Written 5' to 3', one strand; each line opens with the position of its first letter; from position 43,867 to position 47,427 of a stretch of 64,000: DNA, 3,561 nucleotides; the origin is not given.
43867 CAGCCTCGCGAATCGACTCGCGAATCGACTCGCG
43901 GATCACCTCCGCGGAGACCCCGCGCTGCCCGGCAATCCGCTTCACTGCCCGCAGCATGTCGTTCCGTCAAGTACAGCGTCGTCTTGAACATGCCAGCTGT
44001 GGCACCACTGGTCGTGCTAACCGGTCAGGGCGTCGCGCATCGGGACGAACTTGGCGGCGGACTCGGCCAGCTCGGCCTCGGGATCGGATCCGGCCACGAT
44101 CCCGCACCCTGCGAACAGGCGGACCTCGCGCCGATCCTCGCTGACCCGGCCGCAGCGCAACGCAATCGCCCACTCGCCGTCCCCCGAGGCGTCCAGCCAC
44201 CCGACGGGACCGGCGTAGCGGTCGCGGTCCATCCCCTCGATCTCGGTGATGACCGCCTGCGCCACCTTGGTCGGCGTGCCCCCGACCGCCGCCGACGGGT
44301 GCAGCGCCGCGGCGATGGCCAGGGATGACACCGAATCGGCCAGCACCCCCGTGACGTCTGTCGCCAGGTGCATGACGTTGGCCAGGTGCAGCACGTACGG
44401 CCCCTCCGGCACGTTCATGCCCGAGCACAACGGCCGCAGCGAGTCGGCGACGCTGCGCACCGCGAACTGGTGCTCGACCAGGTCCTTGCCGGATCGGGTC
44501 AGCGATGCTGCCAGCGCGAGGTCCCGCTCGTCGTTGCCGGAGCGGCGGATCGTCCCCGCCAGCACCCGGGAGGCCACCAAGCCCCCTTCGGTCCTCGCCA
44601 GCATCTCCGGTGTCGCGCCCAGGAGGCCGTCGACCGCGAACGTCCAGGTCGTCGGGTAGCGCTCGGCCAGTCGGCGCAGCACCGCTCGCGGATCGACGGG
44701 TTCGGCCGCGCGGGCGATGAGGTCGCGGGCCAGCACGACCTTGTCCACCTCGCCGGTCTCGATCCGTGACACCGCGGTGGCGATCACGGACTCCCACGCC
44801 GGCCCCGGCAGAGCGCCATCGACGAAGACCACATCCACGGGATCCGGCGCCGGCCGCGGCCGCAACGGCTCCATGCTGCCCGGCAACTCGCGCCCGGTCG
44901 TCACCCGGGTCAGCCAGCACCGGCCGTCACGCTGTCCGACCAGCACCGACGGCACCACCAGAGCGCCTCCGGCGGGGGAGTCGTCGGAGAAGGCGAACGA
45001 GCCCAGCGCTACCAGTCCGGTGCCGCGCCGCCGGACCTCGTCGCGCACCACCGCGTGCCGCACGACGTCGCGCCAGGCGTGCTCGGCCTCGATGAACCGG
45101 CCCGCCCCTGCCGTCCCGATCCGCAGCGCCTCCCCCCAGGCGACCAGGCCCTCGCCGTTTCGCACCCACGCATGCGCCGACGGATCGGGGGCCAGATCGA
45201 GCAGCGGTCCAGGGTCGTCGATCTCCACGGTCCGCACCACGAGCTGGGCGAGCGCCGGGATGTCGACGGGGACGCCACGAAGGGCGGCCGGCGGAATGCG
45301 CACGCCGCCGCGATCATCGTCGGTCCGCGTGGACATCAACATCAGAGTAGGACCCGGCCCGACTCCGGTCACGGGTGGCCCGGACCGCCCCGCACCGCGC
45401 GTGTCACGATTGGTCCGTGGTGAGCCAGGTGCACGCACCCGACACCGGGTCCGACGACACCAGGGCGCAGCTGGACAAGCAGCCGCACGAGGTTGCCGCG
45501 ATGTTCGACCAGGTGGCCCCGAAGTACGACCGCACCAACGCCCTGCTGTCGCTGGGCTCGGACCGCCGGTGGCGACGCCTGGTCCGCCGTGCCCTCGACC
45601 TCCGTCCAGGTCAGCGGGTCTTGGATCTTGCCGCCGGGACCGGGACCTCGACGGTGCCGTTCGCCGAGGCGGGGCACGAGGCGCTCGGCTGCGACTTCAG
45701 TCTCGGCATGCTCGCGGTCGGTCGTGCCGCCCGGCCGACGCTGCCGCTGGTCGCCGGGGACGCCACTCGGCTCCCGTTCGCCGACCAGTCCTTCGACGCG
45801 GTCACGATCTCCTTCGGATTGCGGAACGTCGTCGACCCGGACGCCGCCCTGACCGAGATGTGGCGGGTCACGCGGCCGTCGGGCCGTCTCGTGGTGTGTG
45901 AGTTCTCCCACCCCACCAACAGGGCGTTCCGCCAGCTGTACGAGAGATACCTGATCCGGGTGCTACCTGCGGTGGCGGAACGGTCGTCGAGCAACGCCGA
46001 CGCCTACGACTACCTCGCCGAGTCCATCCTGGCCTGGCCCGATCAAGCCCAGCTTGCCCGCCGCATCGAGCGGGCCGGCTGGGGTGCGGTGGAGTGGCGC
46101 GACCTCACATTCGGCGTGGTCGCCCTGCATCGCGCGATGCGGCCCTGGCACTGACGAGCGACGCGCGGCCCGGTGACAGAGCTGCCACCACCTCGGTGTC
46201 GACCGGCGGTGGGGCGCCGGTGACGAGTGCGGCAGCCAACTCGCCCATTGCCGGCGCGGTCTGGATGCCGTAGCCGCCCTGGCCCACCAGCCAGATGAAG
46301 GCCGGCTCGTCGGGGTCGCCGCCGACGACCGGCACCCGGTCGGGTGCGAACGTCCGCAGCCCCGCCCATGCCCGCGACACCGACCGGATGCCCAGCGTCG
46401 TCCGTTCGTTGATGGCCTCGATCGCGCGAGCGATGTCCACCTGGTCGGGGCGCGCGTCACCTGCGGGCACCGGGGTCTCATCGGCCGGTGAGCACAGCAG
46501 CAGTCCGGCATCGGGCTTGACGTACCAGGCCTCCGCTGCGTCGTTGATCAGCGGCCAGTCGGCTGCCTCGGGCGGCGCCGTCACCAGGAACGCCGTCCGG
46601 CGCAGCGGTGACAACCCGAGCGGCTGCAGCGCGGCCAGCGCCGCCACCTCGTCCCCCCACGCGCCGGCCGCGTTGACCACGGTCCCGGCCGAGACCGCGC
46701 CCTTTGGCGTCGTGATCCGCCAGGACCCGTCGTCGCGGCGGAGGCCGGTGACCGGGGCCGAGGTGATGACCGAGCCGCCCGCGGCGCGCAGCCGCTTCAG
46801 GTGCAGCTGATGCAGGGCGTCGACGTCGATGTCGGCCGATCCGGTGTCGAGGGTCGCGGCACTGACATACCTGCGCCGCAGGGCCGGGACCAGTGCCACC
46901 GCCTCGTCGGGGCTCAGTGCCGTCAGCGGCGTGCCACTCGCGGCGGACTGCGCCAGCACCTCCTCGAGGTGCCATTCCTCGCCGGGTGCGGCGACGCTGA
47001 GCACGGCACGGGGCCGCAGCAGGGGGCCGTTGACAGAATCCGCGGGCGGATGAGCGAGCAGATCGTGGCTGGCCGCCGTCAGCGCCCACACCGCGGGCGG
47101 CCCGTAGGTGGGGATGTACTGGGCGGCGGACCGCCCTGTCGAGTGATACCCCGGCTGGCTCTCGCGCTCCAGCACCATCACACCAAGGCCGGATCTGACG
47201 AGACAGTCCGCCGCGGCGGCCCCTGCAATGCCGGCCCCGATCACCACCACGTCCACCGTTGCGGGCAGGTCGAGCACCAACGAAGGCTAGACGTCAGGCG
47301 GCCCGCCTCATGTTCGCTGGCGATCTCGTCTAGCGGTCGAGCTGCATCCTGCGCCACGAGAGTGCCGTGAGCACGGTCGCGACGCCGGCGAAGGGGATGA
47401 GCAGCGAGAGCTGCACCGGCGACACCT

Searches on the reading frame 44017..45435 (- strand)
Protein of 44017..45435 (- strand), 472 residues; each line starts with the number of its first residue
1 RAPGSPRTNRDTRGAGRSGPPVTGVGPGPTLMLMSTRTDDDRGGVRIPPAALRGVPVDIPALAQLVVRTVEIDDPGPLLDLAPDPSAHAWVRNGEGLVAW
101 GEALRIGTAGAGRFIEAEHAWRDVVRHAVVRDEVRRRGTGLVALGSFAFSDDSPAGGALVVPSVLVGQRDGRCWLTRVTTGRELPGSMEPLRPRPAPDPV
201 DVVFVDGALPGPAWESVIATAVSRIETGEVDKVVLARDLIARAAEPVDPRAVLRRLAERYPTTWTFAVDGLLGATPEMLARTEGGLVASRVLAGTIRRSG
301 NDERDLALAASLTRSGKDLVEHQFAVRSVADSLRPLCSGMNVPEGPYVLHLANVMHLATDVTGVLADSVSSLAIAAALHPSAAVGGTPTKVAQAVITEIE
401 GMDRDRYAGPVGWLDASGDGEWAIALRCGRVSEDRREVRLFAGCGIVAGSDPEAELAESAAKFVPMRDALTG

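Call 12: search_protein_families(library=pfam, proteins=[window:44017-45435:-], max_evalue=0.001)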
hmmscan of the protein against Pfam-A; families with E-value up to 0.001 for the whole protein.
window:44017-45435:- (472 aa): 1 family
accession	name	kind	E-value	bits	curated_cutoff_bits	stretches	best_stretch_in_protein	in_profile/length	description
PF00425.24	Chorismate_bind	-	2.3e-70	237.5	27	1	213-462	4-257/257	chorismate binding enzyme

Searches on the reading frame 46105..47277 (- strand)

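Call 32: search_protein_families(library=pfam, proteins=[window:46105-47277:-], max_evalue=0.0001)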
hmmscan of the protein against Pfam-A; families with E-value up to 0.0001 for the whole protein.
window:46105-47277:- (390 aa): 3 families
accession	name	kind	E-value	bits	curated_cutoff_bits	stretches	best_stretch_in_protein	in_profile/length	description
PF01266.30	DAO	-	6.2e-56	190.9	27.9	1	9-351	1-353/353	FAD dependent oxidoreductase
PF13450.12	NAD_binding_8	-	6.8e-08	33.1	21.9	1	12-66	1-55/68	NAD(P)-binding Rossmann-like domain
PF01494.25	FAD_binding_3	-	2.5e-05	24.1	22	1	8-47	2-41/349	FAD binding domain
